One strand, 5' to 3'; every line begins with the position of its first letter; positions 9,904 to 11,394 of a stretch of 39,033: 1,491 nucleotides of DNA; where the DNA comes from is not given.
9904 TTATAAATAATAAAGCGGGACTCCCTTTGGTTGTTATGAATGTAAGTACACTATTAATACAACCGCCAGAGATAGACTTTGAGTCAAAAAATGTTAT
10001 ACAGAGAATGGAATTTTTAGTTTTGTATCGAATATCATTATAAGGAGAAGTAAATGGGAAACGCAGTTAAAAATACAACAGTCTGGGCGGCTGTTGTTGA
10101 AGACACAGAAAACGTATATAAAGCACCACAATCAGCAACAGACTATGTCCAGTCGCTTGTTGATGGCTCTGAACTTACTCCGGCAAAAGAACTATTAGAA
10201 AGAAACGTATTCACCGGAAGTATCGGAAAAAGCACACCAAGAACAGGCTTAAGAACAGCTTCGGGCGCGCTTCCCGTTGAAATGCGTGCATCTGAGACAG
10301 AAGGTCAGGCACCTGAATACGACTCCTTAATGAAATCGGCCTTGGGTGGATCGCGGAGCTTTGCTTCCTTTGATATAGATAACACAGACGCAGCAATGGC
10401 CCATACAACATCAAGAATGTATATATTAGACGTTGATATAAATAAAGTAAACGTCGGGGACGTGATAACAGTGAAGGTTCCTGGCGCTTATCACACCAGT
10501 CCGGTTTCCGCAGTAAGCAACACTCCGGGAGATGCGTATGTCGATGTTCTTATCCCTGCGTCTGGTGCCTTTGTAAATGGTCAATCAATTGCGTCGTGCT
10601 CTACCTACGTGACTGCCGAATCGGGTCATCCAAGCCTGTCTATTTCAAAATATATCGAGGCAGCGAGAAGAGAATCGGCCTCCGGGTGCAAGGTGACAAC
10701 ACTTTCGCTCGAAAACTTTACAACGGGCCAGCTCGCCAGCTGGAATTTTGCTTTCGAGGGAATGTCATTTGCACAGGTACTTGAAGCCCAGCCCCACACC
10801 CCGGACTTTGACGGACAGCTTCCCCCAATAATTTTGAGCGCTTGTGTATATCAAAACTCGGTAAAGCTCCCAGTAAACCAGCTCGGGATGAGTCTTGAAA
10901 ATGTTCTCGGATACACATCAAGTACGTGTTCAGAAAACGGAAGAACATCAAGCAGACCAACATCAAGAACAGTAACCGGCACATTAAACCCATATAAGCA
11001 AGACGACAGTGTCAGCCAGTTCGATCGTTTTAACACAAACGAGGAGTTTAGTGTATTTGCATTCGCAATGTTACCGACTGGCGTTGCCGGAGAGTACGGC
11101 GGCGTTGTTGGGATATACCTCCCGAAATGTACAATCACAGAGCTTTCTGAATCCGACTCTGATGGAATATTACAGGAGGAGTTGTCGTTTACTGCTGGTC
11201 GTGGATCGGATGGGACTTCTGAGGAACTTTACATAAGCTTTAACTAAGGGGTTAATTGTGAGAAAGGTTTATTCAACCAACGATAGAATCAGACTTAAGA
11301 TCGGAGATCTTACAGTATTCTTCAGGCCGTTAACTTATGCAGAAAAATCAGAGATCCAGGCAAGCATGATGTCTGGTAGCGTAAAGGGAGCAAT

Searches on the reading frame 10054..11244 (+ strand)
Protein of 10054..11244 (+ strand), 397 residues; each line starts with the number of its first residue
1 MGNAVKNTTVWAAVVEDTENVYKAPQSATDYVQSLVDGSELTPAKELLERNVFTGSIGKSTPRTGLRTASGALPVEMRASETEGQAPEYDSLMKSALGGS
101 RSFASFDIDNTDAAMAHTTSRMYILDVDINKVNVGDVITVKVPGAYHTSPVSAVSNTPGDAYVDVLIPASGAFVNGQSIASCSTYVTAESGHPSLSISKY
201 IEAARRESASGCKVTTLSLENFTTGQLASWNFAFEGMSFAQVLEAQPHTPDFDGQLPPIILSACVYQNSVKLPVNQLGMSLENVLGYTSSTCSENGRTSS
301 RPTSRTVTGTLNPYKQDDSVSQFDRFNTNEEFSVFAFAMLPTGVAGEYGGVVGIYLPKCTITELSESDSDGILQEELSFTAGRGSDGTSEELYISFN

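Call 18: search_protein_families(library=phrogs, proteins=[window:10054-11244:+], max_evalue=0.001)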
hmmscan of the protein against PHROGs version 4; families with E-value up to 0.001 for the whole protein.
window:10054-11244:+ (397 aa): 1 family
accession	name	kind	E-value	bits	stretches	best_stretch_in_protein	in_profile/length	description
phrog_290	-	tail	1.4e-13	51.9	1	7-386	17-321/411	minor tail protein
